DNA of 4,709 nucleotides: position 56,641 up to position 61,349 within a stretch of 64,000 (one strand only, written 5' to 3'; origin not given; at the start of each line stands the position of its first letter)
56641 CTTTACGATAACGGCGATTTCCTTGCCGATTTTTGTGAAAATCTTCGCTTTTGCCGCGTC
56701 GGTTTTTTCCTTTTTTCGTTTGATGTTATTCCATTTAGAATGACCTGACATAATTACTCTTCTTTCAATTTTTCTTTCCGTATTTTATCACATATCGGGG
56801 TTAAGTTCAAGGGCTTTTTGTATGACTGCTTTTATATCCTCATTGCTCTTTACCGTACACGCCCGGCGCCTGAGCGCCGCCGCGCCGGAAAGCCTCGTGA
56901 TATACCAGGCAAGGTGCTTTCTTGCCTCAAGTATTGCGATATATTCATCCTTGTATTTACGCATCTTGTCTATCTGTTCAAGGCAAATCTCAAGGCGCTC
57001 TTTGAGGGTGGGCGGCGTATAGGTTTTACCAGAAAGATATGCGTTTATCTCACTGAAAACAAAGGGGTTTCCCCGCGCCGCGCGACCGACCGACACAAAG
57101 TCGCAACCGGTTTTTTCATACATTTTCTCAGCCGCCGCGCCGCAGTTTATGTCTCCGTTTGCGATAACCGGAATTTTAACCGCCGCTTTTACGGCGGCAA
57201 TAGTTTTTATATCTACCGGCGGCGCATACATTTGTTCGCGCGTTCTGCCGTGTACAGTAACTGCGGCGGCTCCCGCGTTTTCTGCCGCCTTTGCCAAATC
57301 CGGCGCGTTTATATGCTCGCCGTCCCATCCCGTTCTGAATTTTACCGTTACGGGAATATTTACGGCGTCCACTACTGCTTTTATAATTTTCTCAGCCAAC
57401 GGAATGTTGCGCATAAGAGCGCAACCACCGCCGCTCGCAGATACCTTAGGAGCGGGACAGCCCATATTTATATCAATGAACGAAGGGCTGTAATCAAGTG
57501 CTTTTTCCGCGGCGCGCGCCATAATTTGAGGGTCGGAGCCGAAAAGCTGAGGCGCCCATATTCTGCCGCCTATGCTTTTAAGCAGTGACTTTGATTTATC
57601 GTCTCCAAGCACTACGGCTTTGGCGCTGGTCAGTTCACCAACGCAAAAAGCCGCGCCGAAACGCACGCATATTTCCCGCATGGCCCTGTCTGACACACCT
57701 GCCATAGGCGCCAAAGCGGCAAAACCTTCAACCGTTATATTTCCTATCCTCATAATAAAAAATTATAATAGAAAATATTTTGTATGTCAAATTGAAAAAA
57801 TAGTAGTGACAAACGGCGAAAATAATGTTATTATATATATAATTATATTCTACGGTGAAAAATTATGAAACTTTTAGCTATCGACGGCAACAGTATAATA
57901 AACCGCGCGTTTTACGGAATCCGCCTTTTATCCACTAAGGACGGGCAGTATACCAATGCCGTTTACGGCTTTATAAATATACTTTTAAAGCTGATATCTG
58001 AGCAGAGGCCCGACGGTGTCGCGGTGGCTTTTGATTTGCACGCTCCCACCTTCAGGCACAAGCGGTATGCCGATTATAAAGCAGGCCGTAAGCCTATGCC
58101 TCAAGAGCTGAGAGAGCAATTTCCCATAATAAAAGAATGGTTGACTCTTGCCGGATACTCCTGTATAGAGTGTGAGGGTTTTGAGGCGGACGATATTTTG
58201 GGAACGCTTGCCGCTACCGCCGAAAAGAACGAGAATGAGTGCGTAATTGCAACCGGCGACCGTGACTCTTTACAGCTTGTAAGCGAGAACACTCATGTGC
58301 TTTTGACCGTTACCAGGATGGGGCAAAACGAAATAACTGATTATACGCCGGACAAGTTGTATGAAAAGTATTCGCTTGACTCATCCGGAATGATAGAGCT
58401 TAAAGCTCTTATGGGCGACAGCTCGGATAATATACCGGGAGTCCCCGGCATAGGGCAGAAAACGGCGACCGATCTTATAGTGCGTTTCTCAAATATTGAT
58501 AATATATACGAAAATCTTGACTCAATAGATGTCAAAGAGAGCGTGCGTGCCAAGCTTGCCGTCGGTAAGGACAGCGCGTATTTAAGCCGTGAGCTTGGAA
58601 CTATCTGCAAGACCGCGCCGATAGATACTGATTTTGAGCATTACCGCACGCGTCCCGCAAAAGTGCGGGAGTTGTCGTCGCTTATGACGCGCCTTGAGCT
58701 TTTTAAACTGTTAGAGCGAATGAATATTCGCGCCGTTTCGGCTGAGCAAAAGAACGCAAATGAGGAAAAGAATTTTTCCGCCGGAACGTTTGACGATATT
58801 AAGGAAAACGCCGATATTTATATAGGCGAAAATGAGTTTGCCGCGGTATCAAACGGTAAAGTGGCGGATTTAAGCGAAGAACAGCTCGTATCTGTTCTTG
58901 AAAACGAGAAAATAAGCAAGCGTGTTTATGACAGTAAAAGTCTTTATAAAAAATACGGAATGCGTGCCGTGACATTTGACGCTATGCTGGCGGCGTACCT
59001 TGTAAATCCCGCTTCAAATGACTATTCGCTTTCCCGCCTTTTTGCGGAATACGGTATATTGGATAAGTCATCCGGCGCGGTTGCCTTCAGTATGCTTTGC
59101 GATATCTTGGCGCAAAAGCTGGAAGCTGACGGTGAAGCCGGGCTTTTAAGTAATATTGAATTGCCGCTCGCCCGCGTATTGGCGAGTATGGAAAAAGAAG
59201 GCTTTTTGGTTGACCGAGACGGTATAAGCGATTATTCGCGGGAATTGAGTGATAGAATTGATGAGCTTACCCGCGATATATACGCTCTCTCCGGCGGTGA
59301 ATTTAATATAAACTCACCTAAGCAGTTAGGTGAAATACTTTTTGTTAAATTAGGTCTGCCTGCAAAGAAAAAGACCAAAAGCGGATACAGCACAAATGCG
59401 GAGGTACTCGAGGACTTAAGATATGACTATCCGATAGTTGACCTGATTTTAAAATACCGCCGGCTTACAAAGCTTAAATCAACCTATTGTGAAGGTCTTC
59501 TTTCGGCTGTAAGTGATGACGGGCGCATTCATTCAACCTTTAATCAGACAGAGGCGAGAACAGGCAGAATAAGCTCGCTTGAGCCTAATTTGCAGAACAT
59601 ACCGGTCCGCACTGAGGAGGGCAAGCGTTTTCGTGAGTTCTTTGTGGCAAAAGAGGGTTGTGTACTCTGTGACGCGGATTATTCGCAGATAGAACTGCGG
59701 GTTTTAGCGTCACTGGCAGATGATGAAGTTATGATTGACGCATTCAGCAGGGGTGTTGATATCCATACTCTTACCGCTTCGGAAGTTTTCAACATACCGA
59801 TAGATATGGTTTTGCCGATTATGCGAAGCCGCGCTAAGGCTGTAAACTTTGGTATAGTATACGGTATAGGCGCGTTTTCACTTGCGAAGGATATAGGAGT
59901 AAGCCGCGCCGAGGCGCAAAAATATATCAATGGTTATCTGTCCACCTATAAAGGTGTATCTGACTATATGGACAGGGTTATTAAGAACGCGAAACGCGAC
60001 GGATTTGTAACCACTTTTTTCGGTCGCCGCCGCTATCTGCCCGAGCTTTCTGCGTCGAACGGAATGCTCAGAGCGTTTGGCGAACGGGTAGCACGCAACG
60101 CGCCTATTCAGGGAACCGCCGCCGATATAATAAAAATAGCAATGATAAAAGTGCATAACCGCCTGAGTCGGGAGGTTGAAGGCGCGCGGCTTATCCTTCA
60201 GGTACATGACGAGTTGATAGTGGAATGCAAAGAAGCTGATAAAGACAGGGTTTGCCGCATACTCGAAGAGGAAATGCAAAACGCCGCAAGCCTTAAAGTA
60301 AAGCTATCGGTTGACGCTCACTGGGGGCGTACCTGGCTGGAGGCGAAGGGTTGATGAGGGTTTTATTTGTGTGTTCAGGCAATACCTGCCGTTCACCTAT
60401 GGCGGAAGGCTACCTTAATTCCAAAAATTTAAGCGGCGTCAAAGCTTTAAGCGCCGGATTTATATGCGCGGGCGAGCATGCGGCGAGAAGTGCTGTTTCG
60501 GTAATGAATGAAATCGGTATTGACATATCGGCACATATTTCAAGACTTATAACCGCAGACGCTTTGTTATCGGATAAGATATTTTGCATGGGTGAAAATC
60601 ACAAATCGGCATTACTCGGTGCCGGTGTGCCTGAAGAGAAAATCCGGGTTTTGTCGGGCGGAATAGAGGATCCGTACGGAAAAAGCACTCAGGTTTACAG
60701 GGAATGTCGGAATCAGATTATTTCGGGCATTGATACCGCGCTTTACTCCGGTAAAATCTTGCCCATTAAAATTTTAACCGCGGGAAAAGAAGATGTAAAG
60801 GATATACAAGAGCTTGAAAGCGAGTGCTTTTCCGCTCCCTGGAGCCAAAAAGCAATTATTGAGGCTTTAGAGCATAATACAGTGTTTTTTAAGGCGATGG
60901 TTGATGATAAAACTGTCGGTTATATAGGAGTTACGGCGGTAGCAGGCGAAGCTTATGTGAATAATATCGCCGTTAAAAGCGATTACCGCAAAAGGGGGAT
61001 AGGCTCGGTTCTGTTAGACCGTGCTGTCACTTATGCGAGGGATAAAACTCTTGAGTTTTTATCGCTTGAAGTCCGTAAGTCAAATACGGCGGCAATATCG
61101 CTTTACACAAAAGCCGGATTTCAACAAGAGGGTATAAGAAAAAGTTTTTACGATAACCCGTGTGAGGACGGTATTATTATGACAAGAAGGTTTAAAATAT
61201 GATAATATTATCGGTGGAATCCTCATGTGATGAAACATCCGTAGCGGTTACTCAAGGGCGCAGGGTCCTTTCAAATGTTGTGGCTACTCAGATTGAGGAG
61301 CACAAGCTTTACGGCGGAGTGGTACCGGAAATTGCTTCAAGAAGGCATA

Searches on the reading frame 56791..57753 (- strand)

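Call 107: search_protein_families(library=pfam, proteins=[window:56791-57753:-], max_evalue=0.001)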
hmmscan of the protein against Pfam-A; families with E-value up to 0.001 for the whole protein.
window:56791-57753:- (321 aa): 5 families
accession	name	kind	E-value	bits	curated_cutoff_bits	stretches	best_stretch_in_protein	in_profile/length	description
PF01207.24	Dus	-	4.3e-85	286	20.4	1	14-313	2-305/311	Dihydrouridine synthase (Dus)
PF01680.23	SOR_SNZ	-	2e-05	24.9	27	0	150-220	22-96/207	SOR/SNZ family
PF13714.12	PEP_mutase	-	0.00027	21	31.5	1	122-193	59-133/240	Phosphoenolpyruvate phosphomutase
PF01180.27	DHO_dh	-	0.00041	20.1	27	0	179-240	224-287/291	Dihydroorotate dehydrogenase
PF02581.23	TMP-TENI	-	0.00059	19.7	27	0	154-225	108-179/180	Thiamine monophosphate synthase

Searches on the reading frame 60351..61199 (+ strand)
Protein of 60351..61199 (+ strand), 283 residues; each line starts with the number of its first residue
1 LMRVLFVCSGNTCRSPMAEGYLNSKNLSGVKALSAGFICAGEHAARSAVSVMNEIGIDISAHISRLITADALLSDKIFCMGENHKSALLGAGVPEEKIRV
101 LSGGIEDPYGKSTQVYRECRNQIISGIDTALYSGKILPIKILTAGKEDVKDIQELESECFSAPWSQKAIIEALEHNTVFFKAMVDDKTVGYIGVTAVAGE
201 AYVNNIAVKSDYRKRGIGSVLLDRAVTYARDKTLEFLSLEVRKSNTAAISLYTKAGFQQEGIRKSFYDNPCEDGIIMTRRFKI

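Call 107: search_protein_families(library=pfam, proteins=[window:60351-61199:+], max_evalue=0.001)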
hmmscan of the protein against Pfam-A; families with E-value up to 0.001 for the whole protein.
window:60351-61199:+ (283 aa): 7 families
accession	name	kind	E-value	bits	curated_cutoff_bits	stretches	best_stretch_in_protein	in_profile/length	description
PF00583.31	Acetyltransf_1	-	1.5e-20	74.1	20.7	1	150-257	2-116/116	Acetyltransferase (GNAT) family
PF01451.26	LMWPc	-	3.4e-20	73.1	23.2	1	4-124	1-137/144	Low molecular weight phosphotyrosine protein phosphatase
PF13508.13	Acetyltransf_7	-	1.8e-14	54.3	27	1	177-259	3-84/84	Acetyltransferase (GNAT) domain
PF13673.13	Acetyltransf_10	-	9.8e-14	51.9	23.6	1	150-260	3-110/128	Acetyltransferase (GNAT) domain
PF13420.13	Acetyltransf_4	-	2e-07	31.6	24.3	1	148-267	20-144/155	Acetyltransferase (GNAT) domain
PF08445.16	FR47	-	1.6e-05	25.2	22.1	1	204-259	25-79/86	FR47-like protein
PF13302.13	Acetyltransf_3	-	4.5e-05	24.6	25.4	1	175-258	51-138/138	Acetyltransferase (GNAT) domain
